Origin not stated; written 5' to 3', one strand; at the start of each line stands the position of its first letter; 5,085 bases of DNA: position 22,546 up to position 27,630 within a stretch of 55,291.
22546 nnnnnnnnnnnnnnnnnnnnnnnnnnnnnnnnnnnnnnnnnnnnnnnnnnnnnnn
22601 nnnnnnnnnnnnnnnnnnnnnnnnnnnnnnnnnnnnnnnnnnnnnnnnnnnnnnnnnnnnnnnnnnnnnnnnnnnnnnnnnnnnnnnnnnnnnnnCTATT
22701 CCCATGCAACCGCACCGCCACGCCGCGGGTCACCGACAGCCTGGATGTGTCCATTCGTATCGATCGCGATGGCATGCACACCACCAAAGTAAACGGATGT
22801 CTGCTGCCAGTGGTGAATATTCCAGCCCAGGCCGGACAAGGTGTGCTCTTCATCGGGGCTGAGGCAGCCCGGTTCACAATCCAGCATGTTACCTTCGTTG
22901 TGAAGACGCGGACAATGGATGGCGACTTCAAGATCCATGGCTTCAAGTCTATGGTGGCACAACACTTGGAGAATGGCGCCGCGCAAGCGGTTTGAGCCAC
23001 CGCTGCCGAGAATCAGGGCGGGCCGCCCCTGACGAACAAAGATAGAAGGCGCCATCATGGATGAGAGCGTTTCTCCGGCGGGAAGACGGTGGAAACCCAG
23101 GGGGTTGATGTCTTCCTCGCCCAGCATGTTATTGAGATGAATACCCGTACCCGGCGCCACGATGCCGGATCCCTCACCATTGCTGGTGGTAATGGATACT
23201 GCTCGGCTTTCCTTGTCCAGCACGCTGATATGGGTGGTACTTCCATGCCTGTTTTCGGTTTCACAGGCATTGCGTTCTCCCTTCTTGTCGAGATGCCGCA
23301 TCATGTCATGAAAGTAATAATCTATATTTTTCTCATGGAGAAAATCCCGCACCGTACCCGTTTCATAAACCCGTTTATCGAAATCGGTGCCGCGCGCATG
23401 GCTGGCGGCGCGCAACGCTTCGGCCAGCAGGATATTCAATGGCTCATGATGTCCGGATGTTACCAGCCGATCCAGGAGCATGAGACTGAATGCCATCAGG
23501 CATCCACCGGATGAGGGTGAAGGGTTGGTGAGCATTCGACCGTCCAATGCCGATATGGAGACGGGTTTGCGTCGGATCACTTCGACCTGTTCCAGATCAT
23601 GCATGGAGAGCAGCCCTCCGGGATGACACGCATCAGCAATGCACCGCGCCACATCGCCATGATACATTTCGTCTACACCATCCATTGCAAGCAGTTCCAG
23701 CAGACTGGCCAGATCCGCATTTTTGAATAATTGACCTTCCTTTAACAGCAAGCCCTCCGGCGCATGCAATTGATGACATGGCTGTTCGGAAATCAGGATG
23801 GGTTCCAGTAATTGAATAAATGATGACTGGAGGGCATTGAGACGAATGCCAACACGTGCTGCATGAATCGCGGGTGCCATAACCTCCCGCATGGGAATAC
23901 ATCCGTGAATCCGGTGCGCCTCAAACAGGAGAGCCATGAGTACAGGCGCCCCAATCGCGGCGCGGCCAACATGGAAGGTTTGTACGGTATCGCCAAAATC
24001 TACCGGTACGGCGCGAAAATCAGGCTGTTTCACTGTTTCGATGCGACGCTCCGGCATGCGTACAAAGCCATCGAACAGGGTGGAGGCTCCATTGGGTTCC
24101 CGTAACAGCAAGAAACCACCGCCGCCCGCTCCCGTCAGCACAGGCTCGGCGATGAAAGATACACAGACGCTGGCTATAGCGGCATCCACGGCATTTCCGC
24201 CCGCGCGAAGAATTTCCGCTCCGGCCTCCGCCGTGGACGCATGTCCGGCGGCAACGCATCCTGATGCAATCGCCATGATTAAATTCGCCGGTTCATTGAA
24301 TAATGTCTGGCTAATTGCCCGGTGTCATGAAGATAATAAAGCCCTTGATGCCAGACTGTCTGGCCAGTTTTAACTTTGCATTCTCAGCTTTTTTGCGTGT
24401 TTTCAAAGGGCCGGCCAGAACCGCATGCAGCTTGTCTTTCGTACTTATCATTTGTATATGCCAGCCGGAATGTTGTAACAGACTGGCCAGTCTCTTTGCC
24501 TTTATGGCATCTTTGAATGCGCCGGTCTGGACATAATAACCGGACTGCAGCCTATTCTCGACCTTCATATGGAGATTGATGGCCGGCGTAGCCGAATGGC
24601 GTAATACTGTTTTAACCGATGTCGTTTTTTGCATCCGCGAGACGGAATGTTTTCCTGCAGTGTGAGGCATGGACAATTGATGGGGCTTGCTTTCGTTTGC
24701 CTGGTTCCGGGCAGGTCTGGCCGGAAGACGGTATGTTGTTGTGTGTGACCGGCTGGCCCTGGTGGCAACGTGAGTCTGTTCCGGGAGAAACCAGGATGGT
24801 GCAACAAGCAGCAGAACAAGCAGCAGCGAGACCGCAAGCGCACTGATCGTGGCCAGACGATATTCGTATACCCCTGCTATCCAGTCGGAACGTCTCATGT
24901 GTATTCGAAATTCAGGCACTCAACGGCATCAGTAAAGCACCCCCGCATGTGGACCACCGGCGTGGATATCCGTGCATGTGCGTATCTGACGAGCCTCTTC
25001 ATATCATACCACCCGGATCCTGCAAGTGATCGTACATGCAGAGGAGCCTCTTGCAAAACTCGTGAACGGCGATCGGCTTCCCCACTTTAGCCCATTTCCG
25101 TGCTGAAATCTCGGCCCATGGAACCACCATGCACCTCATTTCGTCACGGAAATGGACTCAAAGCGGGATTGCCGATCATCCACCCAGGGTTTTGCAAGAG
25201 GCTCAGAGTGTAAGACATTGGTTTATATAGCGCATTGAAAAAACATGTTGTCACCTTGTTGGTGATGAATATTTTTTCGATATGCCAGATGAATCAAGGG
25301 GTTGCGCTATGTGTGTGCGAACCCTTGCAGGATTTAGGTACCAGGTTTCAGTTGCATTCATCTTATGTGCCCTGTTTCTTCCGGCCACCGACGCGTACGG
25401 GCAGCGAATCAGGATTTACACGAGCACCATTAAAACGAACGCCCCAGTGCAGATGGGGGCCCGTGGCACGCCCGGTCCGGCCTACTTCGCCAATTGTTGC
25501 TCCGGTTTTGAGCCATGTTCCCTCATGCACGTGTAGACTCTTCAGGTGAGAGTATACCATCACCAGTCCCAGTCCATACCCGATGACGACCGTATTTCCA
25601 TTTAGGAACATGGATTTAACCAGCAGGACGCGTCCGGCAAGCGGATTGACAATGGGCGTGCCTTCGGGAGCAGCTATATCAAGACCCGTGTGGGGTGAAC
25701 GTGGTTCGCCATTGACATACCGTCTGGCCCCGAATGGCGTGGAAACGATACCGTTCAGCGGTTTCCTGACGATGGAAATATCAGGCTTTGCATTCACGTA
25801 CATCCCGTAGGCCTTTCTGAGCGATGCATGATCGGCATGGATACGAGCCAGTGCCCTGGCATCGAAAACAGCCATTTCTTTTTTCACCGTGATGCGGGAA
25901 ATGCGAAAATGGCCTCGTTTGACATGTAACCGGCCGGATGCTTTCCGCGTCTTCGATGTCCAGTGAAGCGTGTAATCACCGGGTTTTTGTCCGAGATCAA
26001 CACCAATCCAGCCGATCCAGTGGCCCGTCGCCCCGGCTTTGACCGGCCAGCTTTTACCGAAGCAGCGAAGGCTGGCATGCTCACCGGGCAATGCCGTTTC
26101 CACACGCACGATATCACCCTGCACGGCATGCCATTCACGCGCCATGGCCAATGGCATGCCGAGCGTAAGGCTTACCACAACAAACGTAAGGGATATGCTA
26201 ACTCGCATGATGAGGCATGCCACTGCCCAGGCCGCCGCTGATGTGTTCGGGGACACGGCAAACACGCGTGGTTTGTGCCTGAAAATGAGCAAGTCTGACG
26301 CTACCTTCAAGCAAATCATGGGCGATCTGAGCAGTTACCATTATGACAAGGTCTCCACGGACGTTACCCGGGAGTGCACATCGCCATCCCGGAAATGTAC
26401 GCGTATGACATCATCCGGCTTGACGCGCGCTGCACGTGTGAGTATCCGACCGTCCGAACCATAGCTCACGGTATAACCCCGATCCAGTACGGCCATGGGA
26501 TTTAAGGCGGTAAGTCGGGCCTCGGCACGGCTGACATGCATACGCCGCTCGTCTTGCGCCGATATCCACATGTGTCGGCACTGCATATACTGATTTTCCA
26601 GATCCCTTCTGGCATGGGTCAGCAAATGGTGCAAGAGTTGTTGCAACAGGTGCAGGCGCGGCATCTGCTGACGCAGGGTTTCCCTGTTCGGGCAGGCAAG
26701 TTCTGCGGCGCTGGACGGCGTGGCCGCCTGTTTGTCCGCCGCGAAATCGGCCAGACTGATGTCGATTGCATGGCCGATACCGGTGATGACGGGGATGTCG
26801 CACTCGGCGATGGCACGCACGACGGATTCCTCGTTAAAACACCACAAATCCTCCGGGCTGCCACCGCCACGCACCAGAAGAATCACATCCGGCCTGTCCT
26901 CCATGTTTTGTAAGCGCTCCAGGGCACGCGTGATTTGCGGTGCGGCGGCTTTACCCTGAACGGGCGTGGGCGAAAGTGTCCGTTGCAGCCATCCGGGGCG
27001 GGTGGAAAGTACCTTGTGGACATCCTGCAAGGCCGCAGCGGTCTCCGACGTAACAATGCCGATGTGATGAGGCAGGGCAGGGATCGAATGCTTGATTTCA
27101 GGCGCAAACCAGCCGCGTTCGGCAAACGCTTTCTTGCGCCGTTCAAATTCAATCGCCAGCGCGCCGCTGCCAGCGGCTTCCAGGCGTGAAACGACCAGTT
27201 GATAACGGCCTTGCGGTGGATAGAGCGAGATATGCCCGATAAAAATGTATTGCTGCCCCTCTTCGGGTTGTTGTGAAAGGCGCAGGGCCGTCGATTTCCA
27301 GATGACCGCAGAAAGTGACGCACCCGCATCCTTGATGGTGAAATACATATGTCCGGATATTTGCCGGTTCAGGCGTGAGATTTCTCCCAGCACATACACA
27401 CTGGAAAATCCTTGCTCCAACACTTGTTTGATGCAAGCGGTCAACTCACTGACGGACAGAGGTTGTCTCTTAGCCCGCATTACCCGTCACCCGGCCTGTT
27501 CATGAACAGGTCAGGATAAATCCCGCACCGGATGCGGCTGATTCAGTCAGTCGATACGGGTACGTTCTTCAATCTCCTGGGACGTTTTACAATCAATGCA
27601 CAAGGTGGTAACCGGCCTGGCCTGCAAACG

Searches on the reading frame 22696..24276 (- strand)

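Call 29: search_protein_families(library=pfam, proteins=[window:22696-24276:-], max_evalue=0.001)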
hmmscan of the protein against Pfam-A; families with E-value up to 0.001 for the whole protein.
window:22696-24276:- (526 aa): 1 family
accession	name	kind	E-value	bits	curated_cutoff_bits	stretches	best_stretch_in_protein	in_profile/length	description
PF01019.26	G_glu_transpept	-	4.3e-86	290.2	27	1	21-521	2-512/512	Gamma-glutamyltranspeptidase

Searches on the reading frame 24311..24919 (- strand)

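Call 29: search_protein_families(library=pfam, proteins=[window:24311-24919:-], max_evalue=0.001)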
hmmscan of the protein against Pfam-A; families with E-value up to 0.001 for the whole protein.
window:24311-24919:- (202 aa): 1 family
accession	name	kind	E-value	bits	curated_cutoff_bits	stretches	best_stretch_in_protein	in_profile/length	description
PF05036.18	SPOR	-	1.5e-11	44.9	21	1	125-196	2-75/76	SPOR domain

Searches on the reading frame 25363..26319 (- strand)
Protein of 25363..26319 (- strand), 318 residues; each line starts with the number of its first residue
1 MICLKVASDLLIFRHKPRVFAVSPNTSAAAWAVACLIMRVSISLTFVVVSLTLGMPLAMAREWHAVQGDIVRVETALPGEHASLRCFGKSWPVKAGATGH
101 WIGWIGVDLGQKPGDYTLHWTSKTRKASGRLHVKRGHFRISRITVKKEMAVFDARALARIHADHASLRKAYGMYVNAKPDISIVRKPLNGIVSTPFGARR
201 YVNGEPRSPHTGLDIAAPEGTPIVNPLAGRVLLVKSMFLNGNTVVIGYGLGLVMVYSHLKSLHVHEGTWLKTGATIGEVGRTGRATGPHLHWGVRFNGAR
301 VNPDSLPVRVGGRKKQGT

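Call 29: search_protein_families(library=pfam, proteins=[window:25363-26319:-], max_evalue=0.001)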
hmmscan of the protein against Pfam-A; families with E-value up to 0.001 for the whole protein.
window:25363-26319:- (318 aa): 1 family
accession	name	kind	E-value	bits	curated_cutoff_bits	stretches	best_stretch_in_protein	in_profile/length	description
PF01551.29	Peptidase_M23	-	4.8e-27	94.4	28.7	1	209-303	2-96/96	Peptidase family M23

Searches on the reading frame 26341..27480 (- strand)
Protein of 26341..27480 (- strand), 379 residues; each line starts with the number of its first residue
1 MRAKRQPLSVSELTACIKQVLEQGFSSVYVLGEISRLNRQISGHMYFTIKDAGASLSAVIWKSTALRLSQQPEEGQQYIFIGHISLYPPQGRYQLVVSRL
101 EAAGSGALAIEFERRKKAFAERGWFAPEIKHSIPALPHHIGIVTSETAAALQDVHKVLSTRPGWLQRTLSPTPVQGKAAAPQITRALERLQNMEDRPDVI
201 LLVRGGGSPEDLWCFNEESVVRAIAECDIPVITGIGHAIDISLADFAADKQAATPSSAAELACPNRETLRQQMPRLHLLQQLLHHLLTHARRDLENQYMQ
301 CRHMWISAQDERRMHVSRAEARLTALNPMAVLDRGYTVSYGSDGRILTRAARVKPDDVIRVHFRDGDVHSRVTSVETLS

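Call 29: search_protein_families(library=pfam, proteins=[window:26341-27480:-], max_evalue=0.001)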
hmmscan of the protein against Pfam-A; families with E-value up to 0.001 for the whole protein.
window:26341-27480:- (379 aa): 3 families
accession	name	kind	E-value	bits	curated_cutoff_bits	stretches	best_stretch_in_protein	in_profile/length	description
PF02601.20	Exonuc_VII_L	-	3.2e-74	250.7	35.9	2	124-298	1-175/315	Exonuclease VII, large subunit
PF13742.12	tRNA_anti_2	-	3.9e-28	98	27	1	8-100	1-94/95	OB-fold nucleic acid binding domain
PF01336.31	tRNA_anti-codon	-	1e-10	41.8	27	1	28-101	1-73/75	OB-fold nucleic acid binding domain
